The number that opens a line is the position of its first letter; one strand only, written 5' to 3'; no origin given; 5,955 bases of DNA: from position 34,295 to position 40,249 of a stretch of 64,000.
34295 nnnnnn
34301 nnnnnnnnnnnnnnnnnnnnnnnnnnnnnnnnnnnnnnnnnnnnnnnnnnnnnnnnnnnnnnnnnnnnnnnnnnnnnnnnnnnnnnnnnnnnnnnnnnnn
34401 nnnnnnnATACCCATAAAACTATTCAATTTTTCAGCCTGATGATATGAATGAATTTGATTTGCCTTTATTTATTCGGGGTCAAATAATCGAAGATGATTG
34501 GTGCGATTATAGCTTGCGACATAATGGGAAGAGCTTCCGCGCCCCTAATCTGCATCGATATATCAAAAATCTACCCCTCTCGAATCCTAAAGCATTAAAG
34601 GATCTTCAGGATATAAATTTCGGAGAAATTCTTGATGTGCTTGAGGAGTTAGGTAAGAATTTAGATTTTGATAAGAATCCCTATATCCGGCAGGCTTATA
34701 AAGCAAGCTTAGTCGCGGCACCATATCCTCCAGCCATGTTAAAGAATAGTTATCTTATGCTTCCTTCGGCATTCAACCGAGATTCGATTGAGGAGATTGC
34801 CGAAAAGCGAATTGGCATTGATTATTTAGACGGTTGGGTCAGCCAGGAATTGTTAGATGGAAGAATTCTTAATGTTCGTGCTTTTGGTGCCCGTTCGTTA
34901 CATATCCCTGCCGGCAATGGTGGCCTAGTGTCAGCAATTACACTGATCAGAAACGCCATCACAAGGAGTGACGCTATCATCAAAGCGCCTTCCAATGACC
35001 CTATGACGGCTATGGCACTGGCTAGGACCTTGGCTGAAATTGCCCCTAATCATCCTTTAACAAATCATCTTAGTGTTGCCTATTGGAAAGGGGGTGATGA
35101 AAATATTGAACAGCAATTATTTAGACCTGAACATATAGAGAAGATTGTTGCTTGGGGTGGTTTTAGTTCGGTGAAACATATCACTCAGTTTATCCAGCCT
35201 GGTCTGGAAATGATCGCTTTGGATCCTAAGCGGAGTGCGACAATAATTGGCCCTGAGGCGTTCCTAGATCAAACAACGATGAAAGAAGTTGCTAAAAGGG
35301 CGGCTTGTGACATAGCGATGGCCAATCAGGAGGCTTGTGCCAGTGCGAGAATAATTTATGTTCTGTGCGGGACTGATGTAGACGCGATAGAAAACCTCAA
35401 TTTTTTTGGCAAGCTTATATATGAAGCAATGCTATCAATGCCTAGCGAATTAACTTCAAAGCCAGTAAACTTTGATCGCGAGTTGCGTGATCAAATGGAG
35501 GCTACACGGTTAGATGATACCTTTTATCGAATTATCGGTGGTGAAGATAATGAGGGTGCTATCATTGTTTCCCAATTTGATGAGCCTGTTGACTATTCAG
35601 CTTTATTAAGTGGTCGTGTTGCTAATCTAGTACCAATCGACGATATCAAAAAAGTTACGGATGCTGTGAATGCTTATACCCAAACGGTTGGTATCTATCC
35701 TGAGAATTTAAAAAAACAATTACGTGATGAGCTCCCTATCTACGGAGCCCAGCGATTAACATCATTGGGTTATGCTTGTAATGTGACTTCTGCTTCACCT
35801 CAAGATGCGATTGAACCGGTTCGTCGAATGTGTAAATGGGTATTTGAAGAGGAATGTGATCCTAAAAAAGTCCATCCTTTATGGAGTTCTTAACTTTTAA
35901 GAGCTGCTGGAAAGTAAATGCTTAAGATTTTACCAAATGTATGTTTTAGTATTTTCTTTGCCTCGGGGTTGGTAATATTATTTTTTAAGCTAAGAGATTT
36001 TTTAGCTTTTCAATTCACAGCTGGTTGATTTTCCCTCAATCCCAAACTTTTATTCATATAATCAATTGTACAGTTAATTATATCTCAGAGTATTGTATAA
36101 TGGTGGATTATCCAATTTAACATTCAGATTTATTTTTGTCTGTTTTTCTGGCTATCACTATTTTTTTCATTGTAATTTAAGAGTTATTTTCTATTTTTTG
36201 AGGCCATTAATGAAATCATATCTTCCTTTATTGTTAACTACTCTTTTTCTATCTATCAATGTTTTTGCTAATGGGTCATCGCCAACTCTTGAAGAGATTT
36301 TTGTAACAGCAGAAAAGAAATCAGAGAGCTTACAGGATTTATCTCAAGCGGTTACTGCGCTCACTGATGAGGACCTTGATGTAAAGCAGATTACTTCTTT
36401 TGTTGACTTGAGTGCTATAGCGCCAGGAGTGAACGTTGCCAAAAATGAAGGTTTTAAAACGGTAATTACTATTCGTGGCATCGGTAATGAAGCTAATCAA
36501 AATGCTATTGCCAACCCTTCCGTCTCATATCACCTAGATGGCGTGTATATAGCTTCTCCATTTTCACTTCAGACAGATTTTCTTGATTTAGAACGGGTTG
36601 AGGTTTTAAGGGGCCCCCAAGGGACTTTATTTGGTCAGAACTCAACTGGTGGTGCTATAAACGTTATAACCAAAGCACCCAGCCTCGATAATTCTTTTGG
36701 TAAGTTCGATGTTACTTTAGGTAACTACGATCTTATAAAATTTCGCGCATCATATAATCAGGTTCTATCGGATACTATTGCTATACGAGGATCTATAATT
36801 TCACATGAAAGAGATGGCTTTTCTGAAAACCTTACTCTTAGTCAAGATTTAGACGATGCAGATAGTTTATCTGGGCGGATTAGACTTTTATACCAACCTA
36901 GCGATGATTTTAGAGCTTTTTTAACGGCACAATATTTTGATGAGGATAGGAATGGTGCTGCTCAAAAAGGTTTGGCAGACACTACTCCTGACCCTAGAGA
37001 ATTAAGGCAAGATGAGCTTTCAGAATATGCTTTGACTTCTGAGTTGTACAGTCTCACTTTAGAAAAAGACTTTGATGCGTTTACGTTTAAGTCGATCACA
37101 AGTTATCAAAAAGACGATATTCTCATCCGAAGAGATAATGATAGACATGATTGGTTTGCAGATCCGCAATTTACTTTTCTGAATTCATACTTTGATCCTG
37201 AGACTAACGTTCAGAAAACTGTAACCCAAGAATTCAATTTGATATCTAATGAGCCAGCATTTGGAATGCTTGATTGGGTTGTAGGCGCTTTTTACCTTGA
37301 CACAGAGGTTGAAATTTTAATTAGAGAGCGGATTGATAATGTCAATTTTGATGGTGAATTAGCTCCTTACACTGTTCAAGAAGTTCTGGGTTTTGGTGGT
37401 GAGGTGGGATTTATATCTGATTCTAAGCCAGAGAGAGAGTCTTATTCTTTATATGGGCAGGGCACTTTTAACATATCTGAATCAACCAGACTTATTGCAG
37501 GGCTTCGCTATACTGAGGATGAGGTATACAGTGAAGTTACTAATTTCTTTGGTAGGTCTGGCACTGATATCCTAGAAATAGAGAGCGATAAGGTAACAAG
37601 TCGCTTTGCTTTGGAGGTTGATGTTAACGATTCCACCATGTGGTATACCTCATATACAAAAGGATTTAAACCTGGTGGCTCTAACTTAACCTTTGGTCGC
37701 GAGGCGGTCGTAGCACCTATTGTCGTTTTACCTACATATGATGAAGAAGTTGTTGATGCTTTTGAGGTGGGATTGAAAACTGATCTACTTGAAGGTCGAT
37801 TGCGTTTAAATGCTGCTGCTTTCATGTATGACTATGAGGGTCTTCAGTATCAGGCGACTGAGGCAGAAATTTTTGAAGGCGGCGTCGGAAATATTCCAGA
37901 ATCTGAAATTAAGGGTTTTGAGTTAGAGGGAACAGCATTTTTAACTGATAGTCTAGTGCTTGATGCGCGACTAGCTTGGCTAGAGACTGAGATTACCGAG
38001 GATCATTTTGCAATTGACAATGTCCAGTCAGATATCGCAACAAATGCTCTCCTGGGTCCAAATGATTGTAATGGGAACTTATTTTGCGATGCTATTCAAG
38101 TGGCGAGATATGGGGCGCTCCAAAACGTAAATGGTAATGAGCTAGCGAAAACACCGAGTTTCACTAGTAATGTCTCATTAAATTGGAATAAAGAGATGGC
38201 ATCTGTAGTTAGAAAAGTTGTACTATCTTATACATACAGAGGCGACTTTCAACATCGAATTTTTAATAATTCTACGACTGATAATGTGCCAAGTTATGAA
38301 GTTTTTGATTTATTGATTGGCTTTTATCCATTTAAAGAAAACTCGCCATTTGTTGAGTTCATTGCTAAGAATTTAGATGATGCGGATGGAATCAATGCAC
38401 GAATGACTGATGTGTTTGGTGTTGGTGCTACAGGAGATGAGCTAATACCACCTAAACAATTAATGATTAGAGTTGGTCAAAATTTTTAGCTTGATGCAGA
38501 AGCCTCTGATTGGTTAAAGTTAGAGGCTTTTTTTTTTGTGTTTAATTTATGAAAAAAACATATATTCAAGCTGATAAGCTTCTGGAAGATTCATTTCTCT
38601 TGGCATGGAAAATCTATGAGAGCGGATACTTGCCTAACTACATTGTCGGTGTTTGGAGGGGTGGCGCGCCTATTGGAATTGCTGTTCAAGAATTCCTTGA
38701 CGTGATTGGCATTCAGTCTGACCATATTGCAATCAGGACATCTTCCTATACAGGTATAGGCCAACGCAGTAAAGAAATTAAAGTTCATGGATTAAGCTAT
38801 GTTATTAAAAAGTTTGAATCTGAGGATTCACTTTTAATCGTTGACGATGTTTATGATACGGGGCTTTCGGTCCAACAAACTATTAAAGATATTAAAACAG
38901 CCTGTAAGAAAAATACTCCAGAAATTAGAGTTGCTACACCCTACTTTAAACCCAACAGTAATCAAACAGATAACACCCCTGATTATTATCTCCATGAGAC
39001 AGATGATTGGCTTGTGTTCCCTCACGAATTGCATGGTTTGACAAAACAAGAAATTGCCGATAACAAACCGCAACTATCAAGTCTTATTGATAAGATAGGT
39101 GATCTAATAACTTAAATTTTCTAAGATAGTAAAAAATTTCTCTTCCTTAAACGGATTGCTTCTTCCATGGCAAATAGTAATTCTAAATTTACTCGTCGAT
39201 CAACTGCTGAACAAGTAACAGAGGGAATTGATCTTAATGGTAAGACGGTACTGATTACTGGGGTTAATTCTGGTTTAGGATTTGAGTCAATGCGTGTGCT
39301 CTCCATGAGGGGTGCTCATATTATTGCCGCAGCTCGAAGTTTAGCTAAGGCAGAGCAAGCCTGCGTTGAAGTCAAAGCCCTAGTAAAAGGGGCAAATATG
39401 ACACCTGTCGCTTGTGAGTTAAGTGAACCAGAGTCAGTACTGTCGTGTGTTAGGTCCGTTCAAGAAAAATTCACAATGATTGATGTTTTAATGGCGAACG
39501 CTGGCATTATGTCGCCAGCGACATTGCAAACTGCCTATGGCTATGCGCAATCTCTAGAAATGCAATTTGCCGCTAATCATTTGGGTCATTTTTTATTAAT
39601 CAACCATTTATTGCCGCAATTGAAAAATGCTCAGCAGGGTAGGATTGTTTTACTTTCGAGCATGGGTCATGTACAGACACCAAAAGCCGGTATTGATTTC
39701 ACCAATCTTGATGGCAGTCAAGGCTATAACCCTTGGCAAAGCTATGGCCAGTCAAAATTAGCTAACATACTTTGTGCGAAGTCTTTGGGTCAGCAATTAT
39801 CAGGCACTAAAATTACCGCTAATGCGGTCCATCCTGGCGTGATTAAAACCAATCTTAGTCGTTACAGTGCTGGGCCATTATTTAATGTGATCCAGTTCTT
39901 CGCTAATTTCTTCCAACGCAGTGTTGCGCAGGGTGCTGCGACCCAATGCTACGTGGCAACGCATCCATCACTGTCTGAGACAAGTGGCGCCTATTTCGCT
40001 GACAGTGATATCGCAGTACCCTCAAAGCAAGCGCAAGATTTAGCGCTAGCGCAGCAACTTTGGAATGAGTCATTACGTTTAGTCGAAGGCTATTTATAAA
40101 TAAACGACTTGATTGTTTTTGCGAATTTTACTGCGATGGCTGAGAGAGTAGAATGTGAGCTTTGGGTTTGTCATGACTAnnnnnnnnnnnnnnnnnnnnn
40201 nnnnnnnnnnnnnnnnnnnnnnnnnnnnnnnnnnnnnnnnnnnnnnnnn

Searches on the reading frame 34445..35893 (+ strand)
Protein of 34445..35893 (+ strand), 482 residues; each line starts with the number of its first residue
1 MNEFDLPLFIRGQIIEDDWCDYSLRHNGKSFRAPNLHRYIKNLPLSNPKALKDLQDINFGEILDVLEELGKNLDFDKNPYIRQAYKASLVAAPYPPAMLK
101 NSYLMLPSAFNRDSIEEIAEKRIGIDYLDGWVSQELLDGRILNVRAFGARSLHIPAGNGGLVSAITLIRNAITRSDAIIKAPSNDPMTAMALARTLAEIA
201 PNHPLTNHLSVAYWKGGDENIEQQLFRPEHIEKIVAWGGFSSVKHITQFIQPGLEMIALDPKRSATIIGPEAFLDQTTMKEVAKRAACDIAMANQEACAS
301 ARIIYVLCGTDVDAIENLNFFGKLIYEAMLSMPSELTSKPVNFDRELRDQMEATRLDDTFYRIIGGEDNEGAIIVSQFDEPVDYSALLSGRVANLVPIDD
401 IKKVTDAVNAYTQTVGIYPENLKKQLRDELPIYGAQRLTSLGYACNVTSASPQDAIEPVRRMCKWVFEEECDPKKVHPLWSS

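Call 7: search_protein_families(library=ncbifam, proteins=[window:34445-35893:+], max_evalue=0.00001)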
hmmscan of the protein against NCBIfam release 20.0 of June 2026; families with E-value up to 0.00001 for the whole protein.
window:34445-35893:+ (482 aa): 1 family
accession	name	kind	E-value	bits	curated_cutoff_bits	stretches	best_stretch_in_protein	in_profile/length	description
NF052251.1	LCFA_red_LuxC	equivalog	1.9e-39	135.5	750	1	111-469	108-448/478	long-chain-fatty-acyl-CoA reductase LuxC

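Call 8: search_protein_families(library=pfam, proteins=[window:34445-35893:+], max_evalue=0.001)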
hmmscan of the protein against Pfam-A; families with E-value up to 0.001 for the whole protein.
window:34445-35893:+ (482 aa): 1 family
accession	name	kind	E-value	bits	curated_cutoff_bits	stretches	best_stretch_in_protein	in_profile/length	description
PF05893.19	LuxC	-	7.1e-40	137.5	21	1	56-465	3-401/401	Acyl-CoA reductase (LuxC)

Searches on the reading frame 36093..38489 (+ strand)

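Call 7: search_protein_families(library=ncbifam, proteins=[window:36093-38489:+], max_evalue=0.00001)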
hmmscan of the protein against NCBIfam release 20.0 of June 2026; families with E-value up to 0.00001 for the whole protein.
window:36093-38489:+ (798 aa): 26 families (the best 25 are shown)
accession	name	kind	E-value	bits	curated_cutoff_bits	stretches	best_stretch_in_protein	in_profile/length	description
TIGR01783.1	TonB-siderophor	subfamily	9.3e-30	103.8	223.5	2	82-270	1-178/649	TonB-dependent siderophore receptor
TIGR01785.1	TonB-hemin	subfamily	9.9e-21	73.8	316.85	2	66-196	1-131/677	TonB-dependent heme/hemoglobin receptor family protein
NF053590.1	TonB_dep_TOL0244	equivalog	3.7e-20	72.1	645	1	66-196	10-142/604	TOL_0244 family TonB-dependent receptor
TIGR01779.1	TonB-B12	equivalog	3.1e-16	59.1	599.7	1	51-280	13-243/614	TonB-dependent vitamin B12 receptor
NF007349.0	PRK09840.1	equivalog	1.2e-13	49.9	686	1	142-239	125-219/760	catecholate siderophore receptor Fiu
TIGR01786.1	TonB-hemlactrns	subfamily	1.9e-13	49.7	323.75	1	68-196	2-136/719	TonB-dependent hemoglobin/transferrin/lactoferrin family receptor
NF007465.0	PRK10044.1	equivalog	2.2e-13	49.3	803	1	71-213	67-205/726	ferrichrome porin FhuA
NF007926.1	PRK10641.1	equivalog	1.1e-12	47.3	836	1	55-244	16-201/617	TonB-dependent vitamin B12 receptor BtuB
NF010010.0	PRK13483.1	equivalog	1.3e-12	46.5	927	1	49-195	15-164/660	ligand-gated channel protein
NF049960.1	siderphRecptFauA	equivalog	3.9e-12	45.4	900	1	68-238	62-225/727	TonB-dependent alcaligin siderophore receptor FauA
NF010038.0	PRK13513.1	equivalog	1.5e-11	43.6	942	1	64-195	33-166/659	ligand-gated channel protein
NF007478.2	PRK10064.1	equivalog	7.8e-11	40.9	745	1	47-194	13-158/663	catecholate siderophore receptor CirA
NF007447.0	PRK10003.1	equivalog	1.6e-10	40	666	1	450-602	450-578/727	ferric-rhodotorulic acid/ferric-coprogen receptor FhuE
NF010048.1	PRK13524.1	subfamily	1.5e-09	36.9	493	0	166-199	148-181/744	FepA family TonB-dependent siderophore receptor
NF047944.1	FoxamRcptFoxA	equivalog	2.6e-09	35.9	1300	1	81-213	52-181/697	ferrioxamine B receptor FoxA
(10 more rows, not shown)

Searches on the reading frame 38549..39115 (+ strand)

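Call 8: search_protein_families(library=pfam, proteins=[window:38549-39115:+], max_evalue=0.001)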
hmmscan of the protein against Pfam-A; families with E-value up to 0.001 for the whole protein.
window:38549-39115:+ (188 aa): 1 family
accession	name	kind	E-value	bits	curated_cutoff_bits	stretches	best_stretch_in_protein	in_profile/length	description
PF00156.33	Pribosyltran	-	4.7e-08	32.9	26.3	1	18-158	18-150/158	Phosphoribosyl transferase domain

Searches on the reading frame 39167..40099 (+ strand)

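Call 8: search_protein_families(library=pfam, proteins=[window:39167-40099:+], max_evalue=0.001)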
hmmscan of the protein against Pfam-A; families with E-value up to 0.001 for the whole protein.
window:39167-40099:+ (310 aa): 3 families
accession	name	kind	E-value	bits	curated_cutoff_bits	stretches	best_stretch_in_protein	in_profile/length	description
PF00106.31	adh_short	-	1.1e-32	113.5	26.6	1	26-232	1-188/195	short chain dehydrogenase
PF13561.12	adh_short_C2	-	2.6e-22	80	27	1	32-234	1-184/236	Enoyl-(Acyl carrier protein) reductase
PF08659.16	KR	-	8.7e-09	36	22.6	1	27-166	2-137/180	KR domain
